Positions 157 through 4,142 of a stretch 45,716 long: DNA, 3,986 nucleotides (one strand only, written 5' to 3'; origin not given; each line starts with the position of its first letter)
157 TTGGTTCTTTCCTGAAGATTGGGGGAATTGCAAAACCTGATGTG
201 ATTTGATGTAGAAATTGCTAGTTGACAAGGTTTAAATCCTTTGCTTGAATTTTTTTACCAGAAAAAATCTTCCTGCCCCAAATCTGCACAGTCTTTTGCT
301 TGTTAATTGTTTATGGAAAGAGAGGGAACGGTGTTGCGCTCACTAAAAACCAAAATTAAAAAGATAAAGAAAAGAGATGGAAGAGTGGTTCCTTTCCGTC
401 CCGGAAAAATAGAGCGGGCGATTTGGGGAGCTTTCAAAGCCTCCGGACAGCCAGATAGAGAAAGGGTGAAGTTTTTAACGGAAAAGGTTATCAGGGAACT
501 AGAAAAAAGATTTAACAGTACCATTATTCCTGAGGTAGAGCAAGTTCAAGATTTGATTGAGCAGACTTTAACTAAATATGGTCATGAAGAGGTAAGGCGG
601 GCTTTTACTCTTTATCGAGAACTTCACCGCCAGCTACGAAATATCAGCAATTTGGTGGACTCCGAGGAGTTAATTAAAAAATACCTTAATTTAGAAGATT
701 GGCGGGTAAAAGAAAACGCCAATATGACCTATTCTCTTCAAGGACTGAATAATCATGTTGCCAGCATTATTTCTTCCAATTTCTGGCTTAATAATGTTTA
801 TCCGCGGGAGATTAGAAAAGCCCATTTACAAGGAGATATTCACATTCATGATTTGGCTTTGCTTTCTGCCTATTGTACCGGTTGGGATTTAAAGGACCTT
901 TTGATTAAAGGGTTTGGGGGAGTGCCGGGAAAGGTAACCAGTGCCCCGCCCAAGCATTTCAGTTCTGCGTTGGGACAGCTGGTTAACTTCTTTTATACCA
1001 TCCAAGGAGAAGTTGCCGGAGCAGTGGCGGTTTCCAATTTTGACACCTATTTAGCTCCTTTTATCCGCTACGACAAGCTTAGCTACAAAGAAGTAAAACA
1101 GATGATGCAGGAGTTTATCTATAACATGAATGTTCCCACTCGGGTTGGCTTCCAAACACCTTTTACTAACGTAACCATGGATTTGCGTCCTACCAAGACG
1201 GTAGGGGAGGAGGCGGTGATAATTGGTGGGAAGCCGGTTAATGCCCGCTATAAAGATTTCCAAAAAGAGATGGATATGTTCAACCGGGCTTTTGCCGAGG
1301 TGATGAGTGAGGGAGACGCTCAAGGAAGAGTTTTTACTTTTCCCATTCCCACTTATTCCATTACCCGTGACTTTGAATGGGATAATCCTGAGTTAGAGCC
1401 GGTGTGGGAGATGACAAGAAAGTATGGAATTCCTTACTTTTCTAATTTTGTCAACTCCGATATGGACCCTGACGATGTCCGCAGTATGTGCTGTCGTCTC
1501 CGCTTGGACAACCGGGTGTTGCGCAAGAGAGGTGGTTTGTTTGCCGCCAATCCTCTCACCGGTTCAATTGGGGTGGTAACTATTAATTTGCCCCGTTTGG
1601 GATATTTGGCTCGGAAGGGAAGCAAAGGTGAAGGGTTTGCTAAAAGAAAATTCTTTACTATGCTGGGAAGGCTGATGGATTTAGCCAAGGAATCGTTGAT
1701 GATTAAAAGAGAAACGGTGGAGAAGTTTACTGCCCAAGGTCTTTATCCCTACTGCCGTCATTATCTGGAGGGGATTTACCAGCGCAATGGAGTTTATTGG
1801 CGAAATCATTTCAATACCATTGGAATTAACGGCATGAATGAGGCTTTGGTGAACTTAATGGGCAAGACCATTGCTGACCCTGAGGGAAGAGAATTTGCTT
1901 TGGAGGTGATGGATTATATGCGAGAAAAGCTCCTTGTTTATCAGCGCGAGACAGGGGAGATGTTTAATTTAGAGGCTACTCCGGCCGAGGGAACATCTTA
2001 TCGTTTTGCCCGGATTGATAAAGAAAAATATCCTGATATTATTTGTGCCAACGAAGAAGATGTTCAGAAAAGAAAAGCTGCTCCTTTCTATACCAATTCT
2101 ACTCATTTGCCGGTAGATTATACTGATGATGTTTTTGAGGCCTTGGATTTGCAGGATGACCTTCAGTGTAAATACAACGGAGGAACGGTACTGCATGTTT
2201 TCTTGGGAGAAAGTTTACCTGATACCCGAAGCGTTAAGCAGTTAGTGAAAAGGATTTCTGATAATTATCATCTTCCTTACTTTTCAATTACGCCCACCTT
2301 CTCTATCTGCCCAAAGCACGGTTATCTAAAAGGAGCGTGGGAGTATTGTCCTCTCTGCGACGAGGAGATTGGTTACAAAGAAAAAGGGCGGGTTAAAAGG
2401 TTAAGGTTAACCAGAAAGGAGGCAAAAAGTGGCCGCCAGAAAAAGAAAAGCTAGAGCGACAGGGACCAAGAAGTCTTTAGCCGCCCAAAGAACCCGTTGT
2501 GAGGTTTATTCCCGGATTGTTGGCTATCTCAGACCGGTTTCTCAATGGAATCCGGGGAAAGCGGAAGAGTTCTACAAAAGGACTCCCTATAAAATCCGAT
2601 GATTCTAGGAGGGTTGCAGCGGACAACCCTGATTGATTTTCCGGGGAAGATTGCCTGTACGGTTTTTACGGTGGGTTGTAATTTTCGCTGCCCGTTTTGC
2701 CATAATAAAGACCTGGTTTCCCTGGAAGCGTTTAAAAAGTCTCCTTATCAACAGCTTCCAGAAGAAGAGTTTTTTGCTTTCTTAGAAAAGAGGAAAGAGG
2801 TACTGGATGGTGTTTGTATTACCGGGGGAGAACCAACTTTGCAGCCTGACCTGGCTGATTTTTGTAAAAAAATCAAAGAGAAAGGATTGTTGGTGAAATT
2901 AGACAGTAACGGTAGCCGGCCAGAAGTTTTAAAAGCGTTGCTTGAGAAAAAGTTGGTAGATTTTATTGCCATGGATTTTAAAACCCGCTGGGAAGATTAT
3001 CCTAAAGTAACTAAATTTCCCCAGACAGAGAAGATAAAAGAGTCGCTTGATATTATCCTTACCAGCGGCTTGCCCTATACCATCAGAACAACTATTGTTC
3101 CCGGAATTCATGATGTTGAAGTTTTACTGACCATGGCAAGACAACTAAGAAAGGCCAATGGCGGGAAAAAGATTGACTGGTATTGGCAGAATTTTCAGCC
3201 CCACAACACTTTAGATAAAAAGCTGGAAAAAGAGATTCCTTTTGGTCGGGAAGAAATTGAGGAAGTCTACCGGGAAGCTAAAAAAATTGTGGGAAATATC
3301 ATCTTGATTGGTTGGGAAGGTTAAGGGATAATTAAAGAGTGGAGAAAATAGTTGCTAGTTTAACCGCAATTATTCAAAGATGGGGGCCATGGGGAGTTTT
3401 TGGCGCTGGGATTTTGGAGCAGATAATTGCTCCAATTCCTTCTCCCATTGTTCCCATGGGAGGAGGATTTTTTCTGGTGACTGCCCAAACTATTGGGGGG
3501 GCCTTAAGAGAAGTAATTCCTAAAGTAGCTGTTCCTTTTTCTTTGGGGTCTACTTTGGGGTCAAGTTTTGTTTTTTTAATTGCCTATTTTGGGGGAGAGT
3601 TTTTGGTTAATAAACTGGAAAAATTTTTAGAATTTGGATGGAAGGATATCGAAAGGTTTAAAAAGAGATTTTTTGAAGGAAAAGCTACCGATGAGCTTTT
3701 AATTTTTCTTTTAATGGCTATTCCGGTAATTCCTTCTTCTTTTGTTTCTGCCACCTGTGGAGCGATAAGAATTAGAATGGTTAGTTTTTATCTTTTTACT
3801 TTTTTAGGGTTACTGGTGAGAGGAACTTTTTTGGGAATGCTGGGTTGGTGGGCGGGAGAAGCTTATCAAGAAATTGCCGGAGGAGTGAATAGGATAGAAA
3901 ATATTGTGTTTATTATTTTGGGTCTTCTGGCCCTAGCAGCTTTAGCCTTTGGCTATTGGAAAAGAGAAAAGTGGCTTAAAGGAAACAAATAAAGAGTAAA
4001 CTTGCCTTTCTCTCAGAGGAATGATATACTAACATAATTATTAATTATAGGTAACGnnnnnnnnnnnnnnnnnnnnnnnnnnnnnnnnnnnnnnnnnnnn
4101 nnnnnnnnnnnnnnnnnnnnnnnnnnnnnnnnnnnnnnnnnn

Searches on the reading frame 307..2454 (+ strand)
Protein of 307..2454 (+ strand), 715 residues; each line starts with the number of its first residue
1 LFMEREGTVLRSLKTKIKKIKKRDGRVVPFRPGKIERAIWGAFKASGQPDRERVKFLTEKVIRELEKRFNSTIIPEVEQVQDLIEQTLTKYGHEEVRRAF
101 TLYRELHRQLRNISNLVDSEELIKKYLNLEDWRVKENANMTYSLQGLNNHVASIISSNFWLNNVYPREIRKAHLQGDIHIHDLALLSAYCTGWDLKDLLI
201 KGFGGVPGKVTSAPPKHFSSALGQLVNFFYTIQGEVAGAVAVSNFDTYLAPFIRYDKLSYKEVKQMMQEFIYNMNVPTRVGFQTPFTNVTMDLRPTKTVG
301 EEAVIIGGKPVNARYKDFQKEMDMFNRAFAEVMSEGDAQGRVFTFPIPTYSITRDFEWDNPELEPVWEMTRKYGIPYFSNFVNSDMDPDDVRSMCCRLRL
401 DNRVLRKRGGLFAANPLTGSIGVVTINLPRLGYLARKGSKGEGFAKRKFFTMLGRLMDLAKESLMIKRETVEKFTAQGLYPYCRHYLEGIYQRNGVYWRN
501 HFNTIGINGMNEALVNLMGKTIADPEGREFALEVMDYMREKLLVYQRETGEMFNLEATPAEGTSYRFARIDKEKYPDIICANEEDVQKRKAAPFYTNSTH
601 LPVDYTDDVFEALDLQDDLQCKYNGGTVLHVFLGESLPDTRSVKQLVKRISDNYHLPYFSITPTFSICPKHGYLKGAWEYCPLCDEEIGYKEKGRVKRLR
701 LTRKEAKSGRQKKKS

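Call 52: search_protein_families(library=pfam, proteins=[window:307-2454:+], max_evalue=0.00001)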
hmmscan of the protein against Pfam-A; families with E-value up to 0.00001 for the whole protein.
window:307-2454:+ (715 aa): 2 families
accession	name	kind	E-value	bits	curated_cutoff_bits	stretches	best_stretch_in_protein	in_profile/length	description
PF13597.11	NRDD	-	2.4e-184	614.6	26.2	1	136-686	1-529/562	Anaerobic ribonucleoside-triphosphate reductase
PF03477.21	ATP-cone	-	1.7e-19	70.6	25.8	1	19-108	2-87/88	ATP cone domain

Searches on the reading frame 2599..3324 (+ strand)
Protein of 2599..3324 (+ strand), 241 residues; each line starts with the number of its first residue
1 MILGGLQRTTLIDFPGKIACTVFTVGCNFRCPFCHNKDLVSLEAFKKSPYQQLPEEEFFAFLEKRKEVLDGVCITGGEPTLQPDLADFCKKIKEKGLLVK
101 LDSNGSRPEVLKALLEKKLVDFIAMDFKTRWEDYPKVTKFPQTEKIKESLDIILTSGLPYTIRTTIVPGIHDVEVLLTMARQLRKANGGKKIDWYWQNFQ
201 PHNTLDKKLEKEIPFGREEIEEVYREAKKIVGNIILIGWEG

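Call 52: search_protein_families(library=pfam, proteins=[window:2599-3324:+], max_evalue=0.00001)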
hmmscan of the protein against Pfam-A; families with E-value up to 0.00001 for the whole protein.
window:2599-3324:+ (241 aa): 2 families
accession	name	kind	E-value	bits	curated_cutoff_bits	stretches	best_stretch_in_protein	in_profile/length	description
PF04055.27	Radical_SAM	-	3.9e-25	89.4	29.5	1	22-177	2-161/166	Radical SAM superfamily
PF13353.11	Fer4_12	-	1.9e-11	44.8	22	1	18-123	6-109/137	4Fe-4S single cluster domain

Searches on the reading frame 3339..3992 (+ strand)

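Call 52: search_protein_families(library=pfam, proteins=[window:3339-3992:+], max_evalue=0.00001)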
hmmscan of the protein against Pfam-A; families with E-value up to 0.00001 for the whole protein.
window:3339-3992:+ (217 aa): 1 family
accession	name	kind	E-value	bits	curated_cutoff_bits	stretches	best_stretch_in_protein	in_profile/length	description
PF09335.16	VTT_dom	-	9.6e-12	45.9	33.9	1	57-169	18-121/123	VTT domain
